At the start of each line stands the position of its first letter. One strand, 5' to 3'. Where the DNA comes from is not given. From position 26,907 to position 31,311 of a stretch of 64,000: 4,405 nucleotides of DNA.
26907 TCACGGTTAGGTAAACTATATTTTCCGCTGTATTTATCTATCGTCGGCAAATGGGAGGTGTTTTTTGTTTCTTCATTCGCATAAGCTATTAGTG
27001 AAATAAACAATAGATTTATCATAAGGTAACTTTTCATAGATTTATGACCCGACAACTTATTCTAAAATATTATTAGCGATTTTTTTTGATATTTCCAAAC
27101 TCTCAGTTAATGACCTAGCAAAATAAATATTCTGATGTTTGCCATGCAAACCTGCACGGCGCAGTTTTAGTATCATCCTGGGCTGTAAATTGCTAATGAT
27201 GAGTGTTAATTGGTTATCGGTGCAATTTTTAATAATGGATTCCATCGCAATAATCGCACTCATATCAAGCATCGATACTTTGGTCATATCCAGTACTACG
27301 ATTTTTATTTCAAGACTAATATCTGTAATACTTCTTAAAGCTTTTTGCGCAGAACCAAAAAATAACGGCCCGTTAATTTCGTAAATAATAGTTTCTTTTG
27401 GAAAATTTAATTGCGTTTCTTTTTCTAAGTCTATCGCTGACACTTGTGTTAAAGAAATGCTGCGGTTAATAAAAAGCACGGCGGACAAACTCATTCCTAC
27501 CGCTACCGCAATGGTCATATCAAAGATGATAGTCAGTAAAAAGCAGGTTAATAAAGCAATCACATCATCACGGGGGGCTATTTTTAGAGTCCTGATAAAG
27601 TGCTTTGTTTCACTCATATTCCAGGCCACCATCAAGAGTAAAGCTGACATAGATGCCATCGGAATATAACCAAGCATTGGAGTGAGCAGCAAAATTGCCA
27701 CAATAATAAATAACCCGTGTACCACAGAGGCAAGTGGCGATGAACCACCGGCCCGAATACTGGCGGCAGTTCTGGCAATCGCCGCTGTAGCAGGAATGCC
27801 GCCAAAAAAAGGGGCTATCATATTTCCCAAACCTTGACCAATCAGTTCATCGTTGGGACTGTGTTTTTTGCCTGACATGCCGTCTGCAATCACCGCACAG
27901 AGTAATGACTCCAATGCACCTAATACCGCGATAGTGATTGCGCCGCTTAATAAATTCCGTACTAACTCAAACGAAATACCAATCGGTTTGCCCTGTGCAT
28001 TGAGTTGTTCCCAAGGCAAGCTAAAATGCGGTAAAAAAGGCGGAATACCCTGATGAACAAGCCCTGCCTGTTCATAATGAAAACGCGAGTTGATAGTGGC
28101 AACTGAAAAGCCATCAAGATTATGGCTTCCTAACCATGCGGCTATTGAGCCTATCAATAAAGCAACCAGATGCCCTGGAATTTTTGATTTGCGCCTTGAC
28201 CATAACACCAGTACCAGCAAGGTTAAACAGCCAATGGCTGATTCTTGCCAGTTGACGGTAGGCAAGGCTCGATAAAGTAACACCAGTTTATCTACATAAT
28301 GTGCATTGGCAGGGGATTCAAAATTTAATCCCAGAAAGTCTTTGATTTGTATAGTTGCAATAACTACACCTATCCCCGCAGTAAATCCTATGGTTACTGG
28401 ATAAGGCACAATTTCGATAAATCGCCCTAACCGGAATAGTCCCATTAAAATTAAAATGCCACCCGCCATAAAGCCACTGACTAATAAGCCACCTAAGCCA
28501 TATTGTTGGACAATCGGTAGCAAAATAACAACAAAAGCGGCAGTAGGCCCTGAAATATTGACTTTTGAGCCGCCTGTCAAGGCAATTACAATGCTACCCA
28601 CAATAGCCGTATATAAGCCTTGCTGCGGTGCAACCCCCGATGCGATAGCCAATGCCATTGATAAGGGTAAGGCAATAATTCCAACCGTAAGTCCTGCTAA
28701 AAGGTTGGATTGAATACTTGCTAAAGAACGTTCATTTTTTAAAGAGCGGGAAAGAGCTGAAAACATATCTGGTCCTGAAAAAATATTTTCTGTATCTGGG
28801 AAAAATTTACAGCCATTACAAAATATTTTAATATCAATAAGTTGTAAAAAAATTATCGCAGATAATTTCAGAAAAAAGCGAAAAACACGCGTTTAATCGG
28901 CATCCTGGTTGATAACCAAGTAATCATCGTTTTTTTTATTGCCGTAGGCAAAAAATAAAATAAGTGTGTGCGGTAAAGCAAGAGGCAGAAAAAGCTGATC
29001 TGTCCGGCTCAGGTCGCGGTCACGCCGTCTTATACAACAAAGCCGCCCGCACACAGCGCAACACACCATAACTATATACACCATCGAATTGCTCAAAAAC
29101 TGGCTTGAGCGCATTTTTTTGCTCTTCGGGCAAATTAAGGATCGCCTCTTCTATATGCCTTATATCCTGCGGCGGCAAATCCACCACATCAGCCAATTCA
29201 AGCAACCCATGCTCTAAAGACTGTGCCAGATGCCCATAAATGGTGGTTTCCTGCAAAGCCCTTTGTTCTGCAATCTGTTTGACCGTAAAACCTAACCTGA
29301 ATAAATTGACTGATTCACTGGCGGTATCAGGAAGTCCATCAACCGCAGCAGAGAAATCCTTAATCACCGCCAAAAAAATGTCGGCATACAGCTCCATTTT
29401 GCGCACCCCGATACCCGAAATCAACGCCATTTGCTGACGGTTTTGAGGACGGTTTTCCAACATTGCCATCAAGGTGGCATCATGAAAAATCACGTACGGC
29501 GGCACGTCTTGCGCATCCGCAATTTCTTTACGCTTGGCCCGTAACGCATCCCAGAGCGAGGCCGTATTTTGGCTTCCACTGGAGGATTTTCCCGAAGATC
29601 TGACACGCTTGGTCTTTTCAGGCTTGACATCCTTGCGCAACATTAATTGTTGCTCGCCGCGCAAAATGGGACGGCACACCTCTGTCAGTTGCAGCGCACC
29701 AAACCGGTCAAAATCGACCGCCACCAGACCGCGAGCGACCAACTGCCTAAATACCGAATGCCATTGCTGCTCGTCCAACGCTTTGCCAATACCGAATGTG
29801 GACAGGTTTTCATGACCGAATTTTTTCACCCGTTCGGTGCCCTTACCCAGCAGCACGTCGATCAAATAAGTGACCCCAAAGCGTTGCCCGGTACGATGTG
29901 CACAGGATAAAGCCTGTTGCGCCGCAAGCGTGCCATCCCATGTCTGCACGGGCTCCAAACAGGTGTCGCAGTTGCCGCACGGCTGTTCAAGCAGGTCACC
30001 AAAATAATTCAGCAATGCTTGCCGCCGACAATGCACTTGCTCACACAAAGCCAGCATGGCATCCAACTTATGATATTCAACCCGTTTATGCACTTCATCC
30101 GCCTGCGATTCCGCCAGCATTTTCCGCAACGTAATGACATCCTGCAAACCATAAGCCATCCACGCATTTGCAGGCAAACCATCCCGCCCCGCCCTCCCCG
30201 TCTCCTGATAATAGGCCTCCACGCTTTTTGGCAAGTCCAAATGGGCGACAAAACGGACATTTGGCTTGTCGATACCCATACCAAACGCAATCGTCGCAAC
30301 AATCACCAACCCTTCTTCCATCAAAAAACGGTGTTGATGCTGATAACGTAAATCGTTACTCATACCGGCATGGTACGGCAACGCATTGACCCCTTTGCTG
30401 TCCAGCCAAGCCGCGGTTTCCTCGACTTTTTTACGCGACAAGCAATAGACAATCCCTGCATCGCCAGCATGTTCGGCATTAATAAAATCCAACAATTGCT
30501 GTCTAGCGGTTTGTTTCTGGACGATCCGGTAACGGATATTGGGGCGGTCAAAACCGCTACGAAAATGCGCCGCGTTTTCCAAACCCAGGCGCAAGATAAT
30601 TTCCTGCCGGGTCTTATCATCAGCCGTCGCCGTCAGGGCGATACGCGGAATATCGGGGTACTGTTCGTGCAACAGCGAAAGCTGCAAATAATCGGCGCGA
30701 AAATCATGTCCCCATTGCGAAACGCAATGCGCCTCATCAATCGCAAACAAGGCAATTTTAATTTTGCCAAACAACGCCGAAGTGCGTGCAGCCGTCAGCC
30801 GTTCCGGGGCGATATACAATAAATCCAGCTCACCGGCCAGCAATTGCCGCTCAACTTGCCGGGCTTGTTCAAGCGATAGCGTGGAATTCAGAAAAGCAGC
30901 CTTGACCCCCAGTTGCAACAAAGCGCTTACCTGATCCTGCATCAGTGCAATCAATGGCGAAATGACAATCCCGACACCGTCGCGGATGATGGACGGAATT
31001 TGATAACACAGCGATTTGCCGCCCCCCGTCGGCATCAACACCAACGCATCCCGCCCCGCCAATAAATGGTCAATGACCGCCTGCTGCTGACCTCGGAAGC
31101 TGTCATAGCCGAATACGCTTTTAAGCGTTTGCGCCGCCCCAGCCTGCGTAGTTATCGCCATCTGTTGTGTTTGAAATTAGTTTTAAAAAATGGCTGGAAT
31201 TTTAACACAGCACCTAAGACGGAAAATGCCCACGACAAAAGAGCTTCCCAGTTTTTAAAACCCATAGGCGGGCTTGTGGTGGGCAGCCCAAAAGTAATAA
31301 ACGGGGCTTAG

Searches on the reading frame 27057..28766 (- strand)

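Call 22: search_protein_families(library=pfam, proteins=[window:27057-28766:-], max_evalue=0.00001)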
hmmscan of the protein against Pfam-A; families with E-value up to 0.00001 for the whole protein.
window:27057-28766:- (569 aa): 2 families
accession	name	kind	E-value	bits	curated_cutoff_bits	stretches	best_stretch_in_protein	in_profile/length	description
PF00916.26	Sulfate_transp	-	2.1e-79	267.5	23.2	1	19-406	2-379/380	Sulfate permease family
PF01740.26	STAS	-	1.2e-16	60.9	22.6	1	455-543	6-96/106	STAS domain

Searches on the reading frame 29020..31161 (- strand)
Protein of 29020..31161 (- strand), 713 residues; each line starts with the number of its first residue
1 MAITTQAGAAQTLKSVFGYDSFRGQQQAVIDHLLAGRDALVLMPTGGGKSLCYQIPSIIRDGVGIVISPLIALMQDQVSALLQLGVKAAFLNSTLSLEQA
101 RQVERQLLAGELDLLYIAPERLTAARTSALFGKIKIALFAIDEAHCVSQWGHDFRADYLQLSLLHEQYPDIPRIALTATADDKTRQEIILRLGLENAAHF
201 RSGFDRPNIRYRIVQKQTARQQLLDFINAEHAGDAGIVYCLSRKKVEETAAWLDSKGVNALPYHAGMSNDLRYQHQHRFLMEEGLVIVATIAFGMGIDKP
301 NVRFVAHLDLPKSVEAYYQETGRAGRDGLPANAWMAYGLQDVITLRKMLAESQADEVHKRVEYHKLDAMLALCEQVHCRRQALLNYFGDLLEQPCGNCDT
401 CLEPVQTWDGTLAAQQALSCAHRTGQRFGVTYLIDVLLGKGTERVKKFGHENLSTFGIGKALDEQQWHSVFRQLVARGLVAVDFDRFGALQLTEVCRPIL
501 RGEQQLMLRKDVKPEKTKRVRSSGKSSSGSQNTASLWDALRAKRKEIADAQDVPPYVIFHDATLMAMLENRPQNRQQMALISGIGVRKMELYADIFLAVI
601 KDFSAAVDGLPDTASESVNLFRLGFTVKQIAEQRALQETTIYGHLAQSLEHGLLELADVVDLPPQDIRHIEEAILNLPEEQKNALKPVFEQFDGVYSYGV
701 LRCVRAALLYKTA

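Call 22: search_protein_families(library=pfam, proteins=[window:29020-31161:-], max_evalue=0.00001)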
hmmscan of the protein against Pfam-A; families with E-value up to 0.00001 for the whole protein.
window:29020-31161:- (713 aa): 6 families
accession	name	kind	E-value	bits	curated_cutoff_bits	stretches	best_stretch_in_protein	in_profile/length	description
PF09382.16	RQC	-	1.2e-38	131.9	23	1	404-516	1-113/114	RQC domain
PF00270.35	DEAD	-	4.8e-25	88.7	26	1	25-186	3-165/167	DEAD/DEAH box helicase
PF16124.10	RecQ_Zn_bind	-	2.5e-21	76.6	25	1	340-402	2-66/66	RecQ zinc-binding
PF14493.12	HTH_40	-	4.4e-21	75.4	27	1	613-705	1-89/89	Helix-turn-helix domain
PF00570.28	HRDC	-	9.8e-20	70.7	23.8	1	535-600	3-68/68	HRDC domain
PF00271.37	Helicase_C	-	4.1e-19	69.3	23.5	1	221-328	4-110/110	Helicase conserved C-terminal domain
